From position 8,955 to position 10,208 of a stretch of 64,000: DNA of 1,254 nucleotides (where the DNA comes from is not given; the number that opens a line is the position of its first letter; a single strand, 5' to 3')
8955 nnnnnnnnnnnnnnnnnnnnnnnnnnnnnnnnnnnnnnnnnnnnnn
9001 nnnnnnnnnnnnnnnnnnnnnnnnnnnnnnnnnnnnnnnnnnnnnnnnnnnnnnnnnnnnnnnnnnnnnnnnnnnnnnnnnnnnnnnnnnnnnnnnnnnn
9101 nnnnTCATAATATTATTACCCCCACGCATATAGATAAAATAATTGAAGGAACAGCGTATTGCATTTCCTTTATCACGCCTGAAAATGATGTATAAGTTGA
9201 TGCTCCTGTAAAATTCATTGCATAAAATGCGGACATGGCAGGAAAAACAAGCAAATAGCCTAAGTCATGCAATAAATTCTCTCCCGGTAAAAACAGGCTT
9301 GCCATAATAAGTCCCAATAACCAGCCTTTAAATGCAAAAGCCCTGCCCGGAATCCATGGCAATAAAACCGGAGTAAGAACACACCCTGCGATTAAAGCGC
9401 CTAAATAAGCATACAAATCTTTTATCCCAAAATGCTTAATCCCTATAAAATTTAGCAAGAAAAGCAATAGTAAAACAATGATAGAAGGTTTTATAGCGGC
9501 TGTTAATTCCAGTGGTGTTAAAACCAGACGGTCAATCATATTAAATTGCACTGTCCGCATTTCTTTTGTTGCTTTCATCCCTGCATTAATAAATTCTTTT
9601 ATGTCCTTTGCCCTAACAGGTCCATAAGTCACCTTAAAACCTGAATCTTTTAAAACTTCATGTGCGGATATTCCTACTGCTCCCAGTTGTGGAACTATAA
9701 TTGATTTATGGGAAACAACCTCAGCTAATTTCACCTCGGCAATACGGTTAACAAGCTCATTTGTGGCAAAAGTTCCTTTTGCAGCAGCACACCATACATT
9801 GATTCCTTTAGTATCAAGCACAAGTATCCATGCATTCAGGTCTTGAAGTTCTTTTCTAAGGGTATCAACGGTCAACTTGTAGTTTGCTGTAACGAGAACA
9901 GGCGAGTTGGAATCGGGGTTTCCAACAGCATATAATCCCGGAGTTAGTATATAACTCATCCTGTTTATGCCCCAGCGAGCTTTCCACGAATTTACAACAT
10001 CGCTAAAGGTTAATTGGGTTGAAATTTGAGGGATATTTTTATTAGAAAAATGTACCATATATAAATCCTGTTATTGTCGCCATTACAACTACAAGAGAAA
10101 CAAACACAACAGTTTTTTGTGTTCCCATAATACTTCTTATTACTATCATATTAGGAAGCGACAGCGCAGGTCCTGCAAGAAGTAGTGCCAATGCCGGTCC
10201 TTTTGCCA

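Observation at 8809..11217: hgcAB-like corrinoid protein + ferredoxin translationally coupled inside an arsenic operon next to an ArsP-like permease, with no arsM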

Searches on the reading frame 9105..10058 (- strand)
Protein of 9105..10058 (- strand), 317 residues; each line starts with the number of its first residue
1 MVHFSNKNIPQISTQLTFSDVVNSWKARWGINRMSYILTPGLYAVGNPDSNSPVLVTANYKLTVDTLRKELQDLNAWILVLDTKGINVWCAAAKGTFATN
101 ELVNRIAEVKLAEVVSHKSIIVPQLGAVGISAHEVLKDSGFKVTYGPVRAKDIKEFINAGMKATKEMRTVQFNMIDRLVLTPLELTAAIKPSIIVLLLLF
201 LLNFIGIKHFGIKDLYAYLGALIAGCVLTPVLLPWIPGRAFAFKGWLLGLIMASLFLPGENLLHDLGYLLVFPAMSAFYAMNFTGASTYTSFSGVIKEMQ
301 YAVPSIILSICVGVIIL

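Call 3: search_protein_families(library=pfam, proteins=[window:9105-10058:-], max_evalue=0.01)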
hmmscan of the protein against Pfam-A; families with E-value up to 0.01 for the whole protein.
window:9105-10058:- (317 aa): 1 family
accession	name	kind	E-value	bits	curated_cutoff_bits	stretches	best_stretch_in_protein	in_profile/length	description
PF03599.22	CdhD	-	6.2e-17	61.9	24.8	1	40-155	270-385/387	CO dehydrogenase/acetyl-CoA synthase delta subunit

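Call 4: search_protein_families(library=ncbifam, proteins=[window:9105-10058:-], max_evalue=0.01)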
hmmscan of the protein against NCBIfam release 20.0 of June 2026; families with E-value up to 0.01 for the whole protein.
window:9105-10058:- (317 aa): 3 families
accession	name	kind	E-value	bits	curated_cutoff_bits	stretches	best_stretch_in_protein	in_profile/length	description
NF040863.1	HgcA_corrinoid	equivalog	2.7e-139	463.9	275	1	9-316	1-318/325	mercury methylation corrinoid protein HgcA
NF043039.1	HgcAB_like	equivalog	4.3e-61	207.5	285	1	38-257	16-226/350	HgcAB-like fusion protein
NF003195.0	PRK04165.1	equivalog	7.7e-24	84.4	306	1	38-160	324-446/450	acetyl-CoA decarbonylase/synthase complex subunit gamma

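Call 9: find_homologous_proteins(query=window:9105-10058:-, max_evalue=1e-10)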
Query window:9105-10058:- (317 aa): 8000 proteins with E <= 1e-10 among 8000 candidates; the best 120 are listed.
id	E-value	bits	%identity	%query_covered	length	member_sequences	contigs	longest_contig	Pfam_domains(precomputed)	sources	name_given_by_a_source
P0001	3.4e-205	698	100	100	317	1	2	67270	PF03599.23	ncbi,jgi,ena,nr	ncbi:MAG TPA: mercury methylation corrinoid protein HgcA [Candidatus Gastranaerophilales bacterium]|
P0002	2.0e-137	476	67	98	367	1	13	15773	PF03599.23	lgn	-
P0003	7.5e-137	474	68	97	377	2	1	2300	PF03599.23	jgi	-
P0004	2.4e-136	472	68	98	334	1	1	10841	PF03599.23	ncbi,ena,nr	ncbi:MAG: mercury methylation corrinoid protein HgcA [Desulfitobacterium hafniense]|nr:mercury methy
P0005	1.3e-135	470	65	100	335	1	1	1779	PF03599.23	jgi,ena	-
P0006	2.2e-135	469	67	96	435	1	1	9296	PF03599.23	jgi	jgi:hypothetical protein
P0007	3.2e-135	469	67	100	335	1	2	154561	PF03599.23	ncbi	ncbi:MAG: mercury methylation corrinoid protein HgcA [Desulfitobacteriaceae bacterium]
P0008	3.8e-135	468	67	100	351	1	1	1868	PF03599.23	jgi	jgi:hypothetical protein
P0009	5.0e-135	468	67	94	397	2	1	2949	PF03599.23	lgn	-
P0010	5.5e-135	468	67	92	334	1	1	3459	PF03599.23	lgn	-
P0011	6.7e-135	468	68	97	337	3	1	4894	PF03599.23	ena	-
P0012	8.8e-135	467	67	95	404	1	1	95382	PF03599.23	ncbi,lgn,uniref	ncbi:MAG TPA: mercury methylation corrinoid protein HgcA [Pseudobacteroides sp.]|uniref:mercury meth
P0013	1.1e-134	467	65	97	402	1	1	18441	PF03599.23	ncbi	ncbi:MAG: mercury methylation corrinoid protein HgcA [Deltaproteobacteria bacterium]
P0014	2.1e-134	466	66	98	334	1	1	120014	PF03599.23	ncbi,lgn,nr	ncbi:MAG: mercury methylation corrinoid protein HgcA [Desulfosporosinus sp.]|nr:mercury methylation 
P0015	6.1e-134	464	65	98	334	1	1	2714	PF03599.23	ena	-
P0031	2.2e-132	459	68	97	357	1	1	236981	PF03599.23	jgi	jgi:hypothetical protein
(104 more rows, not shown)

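Call 11: find_encoding_contigs(protein=P0001, flank=10000, max_places=4)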
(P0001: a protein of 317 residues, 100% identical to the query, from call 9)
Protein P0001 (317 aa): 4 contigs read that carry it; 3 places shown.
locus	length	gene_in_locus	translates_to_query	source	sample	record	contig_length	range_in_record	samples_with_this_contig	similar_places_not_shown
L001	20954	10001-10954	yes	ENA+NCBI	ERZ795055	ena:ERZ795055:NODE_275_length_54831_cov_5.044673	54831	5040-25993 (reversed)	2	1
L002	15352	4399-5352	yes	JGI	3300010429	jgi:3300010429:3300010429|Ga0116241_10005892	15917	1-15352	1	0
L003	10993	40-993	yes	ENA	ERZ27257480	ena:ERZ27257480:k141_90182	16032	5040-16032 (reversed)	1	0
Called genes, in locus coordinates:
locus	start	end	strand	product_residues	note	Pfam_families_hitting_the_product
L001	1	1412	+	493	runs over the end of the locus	PF06074:Portal_Mu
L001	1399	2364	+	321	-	PF01555:N6_N4_Mtase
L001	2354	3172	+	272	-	PF04233:Phage_Mu_F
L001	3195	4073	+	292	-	PF02086:MethyltransfD12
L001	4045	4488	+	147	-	PF05069:Phage_tail_S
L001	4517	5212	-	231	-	-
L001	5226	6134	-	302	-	PF06953:ArsD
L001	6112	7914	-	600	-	PF00142:Fer4_NifH (weak), PF01656:CbiA, PF02374:ArsA_ATPase, PF13614:AAA_31, PF01656:CbiA, PF02374:ArsA_ATPase, PF13614:AAA_31, PF02374:ArsA_ATPase, +11 more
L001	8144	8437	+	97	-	PF12840:HTH_20, PF01022:HTH_5, PF12802:MarR_2 (weak), PF01978:TrmB (weak)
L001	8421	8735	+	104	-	PF12840:HTH_20 (weak), PF01022:HTH_5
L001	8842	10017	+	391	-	PF03773:ArsP_1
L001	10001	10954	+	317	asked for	PF03599:CdhD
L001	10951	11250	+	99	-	PF12838:Fer4_7 (weak), PF14697:Fer4_21 (weak), PF00037:Fer4, PF12837:Fer4_6, PF13237:Fer4_10, PF12838:Fer4_7, PF13187:Fer4_9, PF00037:Fer4, +8 more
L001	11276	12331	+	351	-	PF01758:SBF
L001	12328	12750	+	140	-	PF01451:LMWPc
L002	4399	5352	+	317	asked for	PF03599:CdhD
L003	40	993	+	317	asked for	PF03599:CdhD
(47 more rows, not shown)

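Call 12: find_encoding_contigs(protein=P0031, flank=8000, max_places=2)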
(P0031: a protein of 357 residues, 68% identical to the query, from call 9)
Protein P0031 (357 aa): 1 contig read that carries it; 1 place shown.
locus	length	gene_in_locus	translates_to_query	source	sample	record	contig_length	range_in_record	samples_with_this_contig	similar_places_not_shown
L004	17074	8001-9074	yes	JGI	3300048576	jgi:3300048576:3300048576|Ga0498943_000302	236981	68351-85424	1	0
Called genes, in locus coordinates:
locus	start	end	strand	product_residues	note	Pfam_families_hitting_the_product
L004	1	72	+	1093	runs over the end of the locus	PF00873:ACR_tran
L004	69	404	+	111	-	PF03713:DUF305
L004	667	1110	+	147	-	-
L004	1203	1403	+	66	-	-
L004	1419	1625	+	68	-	-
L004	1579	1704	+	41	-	-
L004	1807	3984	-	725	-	PF00403:HMA, PF00122:E1-E2_ATPase, PF00702:Hydrolase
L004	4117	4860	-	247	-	-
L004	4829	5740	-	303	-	PF06953:ArsD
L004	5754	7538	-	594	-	PF00142:Fer4_NifH (weak), PF01656:CbiA, PF02374:ArsA_ATPase, PF13614:AAA_31, PF01656:CbiA, PF02374:ArsA_ATPase, PF10609:ParA (weak), PF13614:AAA_31, +11 more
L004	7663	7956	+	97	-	PF12840:HTH_20 (weak), PF01022:HTH_5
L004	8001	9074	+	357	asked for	PF03599:CdhD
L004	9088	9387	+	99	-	PF25160:LdpA_Fe-S-bd (weak), PF00037:Fer4, PF12797:Fer4_2 (weak), PF12837:Fer4_6 (weak), PF13237:Fer4_10, PF12838:Fer4_7, PF13187:Fer4_9, PF00037:Fer4, +4 more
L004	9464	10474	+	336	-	PF01758:SBF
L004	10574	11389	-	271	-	PF01545:Cation_efflux, PF16916:ZT_dimer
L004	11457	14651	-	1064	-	PF00873:ACR_tran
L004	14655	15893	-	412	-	PF25997:BSH_YhbJ (faint), PF25973:BSH_CzcB, PF25893:HH_CzcB, PF25954:Beta-barrel_RND_2, PF25990:Beta-barrel_YknX (weak), PF25975:CzcB_C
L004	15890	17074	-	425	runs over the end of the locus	PF02321:OEP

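Call 13: find_encoding_contigs(protein=P0002, flank=8000, max_places=3)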
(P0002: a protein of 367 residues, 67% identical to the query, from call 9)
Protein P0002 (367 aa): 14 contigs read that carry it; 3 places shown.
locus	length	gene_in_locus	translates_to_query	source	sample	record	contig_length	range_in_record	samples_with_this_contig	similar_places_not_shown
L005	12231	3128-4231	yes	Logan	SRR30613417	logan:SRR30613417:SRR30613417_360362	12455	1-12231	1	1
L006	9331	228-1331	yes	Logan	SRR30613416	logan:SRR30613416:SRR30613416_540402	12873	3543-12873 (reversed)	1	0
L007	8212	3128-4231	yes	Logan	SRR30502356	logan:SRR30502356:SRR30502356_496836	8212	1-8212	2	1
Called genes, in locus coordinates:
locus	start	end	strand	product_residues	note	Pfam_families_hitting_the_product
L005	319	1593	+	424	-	PF02403:Seryl_tRNA_N, PF00587:tRNA-synt_2b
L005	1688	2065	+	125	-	PF01042:Ribonuc_L-PSP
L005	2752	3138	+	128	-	PF12840:HTH_20 (faint), PF01022:HTH_5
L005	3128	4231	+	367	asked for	PF03599:CdhD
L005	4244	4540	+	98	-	PF12838:Fer4_7 (weak), PF25160:LdpA_Fe-S-bd (weak), PF00037:Fer4, PF13237:Fer4_10, PF14697:Fer4_21 (weak), PF12837:Fer4_6, PF12838:Fer4_7, PF13187:Fer4_9, +6 more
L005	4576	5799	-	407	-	PF12671:Amidase_6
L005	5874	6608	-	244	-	PF05949:DUF881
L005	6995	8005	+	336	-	PF04245:NA37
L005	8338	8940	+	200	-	PF00589:Phage_integrase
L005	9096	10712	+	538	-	PF13289:SIR2_2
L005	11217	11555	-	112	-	PF01022:HTH_5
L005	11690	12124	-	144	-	PF12840:HTH_20 (weak), PF01022:HTH_5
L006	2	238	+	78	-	?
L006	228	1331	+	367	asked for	PF03599:CdhD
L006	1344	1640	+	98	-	PF12838:Fer4_7 (weak), PF25160:LdpA_Fe-S-bd (weak), PF00037:Fer4, PF13237:Fer4_10, PF14697:Fer4_21 (weak), PF12837:Fer4_6, PF12838:Fer4_7, PF13187:Fer4_9, +6 more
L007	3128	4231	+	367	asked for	PF03599:CdhD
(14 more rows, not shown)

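Call 14: find_encoding_contigs(protein=P0007, flank=8000, max_places=2)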
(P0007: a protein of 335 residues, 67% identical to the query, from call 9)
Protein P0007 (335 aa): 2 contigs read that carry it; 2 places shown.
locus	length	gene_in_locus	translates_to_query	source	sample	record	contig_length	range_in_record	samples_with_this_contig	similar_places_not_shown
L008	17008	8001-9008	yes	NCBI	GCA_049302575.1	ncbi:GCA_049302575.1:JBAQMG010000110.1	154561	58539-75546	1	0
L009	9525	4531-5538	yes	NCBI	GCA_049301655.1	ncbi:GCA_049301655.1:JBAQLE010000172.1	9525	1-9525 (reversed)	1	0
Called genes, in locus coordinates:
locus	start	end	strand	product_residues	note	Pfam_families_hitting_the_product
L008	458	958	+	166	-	PF00413:Peptidase_M10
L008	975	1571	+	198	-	-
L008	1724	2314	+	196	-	PF00239:Resolvase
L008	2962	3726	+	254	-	PF19842:YqeC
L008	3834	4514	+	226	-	PF12804:NTP_transf_3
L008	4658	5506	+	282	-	-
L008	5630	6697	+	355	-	PF01966:HD, PF13487:HD_5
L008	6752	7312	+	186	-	PF02441:Flavoprotein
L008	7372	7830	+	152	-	PF01243:PNPOx_N (weak)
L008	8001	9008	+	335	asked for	PF03599:CdhD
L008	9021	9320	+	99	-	PF25160:LdpA_Fe-S-bd (weak), PF00037:Fer4, PF12797:Fer4_2 (weak), PF13237:Fer4_10, PF14697:Fer4_21, PF12838:Fer4_7, PF13187:Fer4_9, PF00037:Fer4, +8 more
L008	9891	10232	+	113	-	PF11009:BrxC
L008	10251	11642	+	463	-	PF01546:Peptidase_M20, PF07687:M20_dimer (faint)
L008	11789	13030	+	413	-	PF03453:MoeA_N, PF00994:MoCF_biosynth, PF03454:MoeA_C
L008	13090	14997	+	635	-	PF03453:MoeA_N, PF00994:MoCF_biosynth, PF03454:MoeA_C, PF12727:PBP_like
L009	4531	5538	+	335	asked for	PF03599:CdhD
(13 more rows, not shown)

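Call 16: find_related_loci(query=A1, collection=genome_contigs, flank=8000)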
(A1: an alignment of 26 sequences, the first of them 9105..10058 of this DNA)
Query A1 (317 aa) in genome_contigs; peptide patterns used: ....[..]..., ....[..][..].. (x = any residue, [..] = any of these).
599 stretches matched a pattern (row limit reached: there are more); 592 encode a relative of the query (tblastn E <= 1e-3); the best 80 are kept; 80 distinct loci.
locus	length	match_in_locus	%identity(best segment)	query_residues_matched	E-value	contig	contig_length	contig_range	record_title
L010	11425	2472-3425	64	8-317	5e-140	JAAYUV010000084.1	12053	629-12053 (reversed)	MAG: Peptococcaceae bacterium isolate AS27yjCOA_185 85323_AS27, whole genome shotgun sequence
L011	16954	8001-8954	64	8-317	1e-138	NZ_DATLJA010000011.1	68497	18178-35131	MAG: Desulfitobacterium sp. isolate SMAG_U13683 k141_26774, whole genome shotgun sequence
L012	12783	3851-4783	64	8-310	8e-139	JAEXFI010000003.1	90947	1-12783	MAG: Bacillota bacterium isolate OH_HBB_241 k127_152799, whole genome shotgun sequence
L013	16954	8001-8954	64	8-317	2e-138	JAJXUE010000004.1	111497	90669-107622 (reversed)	MAG: Bacillota bacterium isolate BP4.bin80 NODE_113_length_111497_cov_1.866921, whole genome shotgun sequence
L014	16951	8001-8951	64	9-317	4e-136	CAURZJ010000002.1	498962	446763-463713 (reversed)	MAG TPA_asm: uncultured Peptococcaceae bacterium isolate ERR9969148_bin.12_MetaWRAP_v1.3_MAG genome assembly, contig: ER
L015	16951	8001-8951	63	9-317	2e-135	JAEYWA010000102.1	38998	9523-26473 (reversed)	MAG: Bacillota bacterium isolate OH_CBlB_248 k127_15651, whole genome shotgun sequence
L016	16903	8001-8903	66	8-300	3e-133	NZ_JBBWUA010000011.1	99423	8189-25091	Desulfitobacterium sp. THU1 Unigene11, whole genome shotgun sequence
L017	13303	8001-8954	64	8-317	1e-132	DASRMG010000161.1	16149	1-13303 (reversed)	MAG TPA_asm: Desulfosporosinus sp. isolate SMAG_U10209 k141_116343, whole genome shotgun sequence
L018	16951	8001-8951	63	9-317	6e-133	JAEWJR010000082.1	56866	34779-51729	MAG: Bacillota bacterium isolate OH_PBrB_156 k127_722461, whole genome shotgun sequence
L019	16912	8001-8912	65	11-306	3e-132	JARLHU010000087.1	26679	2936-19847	MAG: Desulfosporosinus sp. isolate MAG_BO167 MetaBAT2_Bin_167_sub_Oxic_k141_757434, whole genome shotgun sequence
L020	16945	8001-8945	61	9-317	9e-131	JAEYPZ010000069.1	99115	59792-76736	MAG: Bacillota bacterium isolate OH_CBB_215 k127_13348, whole genome shotgun sequence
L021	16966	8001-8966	61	2-317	3e-130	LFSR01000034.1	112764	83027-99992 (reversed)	MAG: Syntrophomonas sp. DTU018 scaffold952, whole genome shotgun sequence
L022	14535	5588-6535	63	8-317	1e-129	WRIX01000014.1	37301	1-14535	MAG: Treponema sp. isolate Nt197P3bin60 Ga0082212_10001266, whole genome shotgun sequence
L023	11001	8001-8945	59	11-317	8e-129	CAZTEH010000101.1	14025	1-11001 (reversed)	MAG TPA_asm: uncultured Oscillospiraceae bacterium isolate SRP302447_co4_101 genome assembly, contig: NODE_11561_length_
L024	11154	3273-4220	60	8-317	6e-128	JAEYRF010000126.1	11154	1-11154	MAG: Bacillota bacterium isolate OH_CBB_50 k127_265029, whole genome shotgun sequence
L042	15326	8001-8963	58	9-317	2e-119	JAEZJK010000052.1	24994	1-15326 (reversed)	MAG: Bacillota bacterium isolate OH_CDB_235 k127_287479, whole genome shotgun sequence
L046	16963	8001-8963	58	9-317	2e-116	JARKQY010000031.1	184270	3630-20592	MAG: Bacillota bacterium isolate Reactor_metabat.58 k141_76607, whole genome shotgun sequence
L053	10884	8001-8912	58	9-304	4e-113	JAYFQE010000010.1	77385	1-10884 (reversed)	MAG: Clostridiaceae bacterium isolate CA_164 c_CA_000000055011, whole genome shotgun sequence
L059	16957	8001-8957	53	5-317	7e-110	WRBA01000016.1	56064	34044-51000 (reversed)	MAG: Defluviitaleaceae bacterium isolate Lab288P1bin59 Ga0131853_10000813, whole genome shotgun sequence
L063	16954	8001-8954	54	9-315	6e-107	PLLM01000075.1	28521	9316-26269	MAG: Phycisphaerales bacterium isolate fen_1362 73.20120800_E3X.35_contig_13129, whole genome shotgun sequence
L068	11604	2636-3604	51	11-317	4e-104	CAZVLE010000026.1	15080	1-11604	MAG TPA_asm: uncultured Syntrophomonadaceae bacterium isolate SRP067234_co1_287 genome assembly, contig: k99_971905, who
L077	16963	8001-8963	52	9-317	1e-101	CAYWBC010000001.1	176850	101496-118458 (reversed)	MAG TPA_asm: uncultured Bacteroidales bacterium isolate binchicken_co129_395 genome assembly, contig: NODE_54_length_176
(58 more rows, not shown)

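Call 20: find_related_loci(query=window:9105-10058:-, collection=metagenome_contigs, flank=8000)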
Query window:9105-10058:- (317 aa) in metagenome_contigs; peptide patterns used: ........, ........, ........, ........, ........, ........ (x = any residue, [..] = any of these).
600 stretches matched a pattern (row limit reached: there are more); 589 encode a relative of the query (tblastn E <= 1e-3); the best 80 are kept; 79 distinct loci.
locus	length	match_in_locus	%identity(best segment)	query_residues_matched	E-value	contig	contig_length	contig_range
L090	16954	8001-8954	66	7-317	1e-138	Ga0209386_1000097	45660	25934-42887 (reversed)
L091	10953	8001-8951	64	9-317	5e-136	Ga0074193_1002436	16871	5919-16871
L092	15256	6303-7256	64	8-317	1e-135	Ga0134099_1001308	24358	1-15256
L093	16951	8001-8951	64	9-317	6e-135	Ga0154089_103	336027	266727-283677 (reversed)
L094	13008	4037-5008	61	2-317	3e-134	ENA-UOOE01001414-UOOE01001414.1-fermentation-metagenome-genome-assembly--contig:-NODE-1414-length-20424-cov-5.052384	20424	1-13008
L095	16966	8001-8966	61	7-317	7e-134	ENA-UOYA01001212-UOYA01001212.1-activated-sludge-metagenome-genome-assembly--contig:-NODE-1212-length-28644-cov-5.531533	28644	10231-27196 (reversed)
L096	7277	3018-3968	61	9-317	2e-132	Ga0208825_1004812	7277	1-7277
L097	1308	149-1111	63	7-317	3e-144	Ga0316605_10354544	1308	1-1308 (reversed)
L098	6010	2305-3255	63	9-317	5e-132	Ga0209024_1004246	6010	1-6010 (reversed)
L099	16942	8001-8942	61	12-317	3e-131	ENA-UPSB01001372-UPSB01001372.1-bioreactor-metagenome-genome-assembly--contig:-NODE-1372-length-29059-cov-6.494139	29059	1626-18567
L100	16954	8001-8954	61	8-317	9e-131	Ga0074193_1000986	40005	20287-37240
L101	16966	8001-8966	61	2-317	2e-130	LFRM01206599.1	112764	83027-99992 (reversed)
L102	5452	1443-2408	60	2-317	6e-130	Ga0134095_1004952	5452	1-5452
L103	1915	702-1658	60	5-317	4e-138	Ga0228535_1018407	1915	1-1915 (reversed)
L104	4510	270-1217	61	8-317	7e-129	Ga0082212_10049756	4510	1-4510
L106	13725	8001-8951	59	7-317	6e-125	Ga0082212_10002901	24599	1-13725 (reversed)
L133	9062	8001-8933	58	11-314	4e-115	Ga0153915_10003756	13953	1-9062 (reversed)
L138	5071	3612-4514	58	12-306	2e-113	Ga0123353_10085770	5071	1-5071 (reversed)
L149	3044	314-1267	55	2-313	2e-113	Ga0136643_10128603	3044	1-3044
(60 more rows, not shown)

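Call 25: search_solved_structures(query=window:9105-10058:-, max_evalue=0.001)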
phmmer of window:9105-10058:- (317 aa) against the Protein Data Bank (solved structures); distinct sequences matched with E-value up to 0.001: 4.
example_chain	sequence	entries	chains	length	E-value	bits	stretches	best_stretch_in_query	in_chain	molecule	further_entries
2h9a_A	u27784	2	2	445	5.7e-11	45.7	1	38-158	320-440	Carbon monoxide dehydrogenase corrinoid/iron-sulfur protein, gamma subunit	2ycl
4c1n_A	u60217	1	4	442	6.3e-11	45.5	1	38-158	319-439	CARBON MONOXIDE DEHYDROGENASE CORRINOID/IRON-SULFUR PROTEIN, GAMMA SUBUNIT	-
4djd_C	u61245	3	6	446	1.1e-08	38.1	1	42-161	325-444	Corrinoid/iron-sulfur protein large subunit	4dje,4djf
9fzy_F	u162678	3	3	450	2.5e-07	33.7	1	40-128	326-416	Corrinoid iron-sulfur protein large subunit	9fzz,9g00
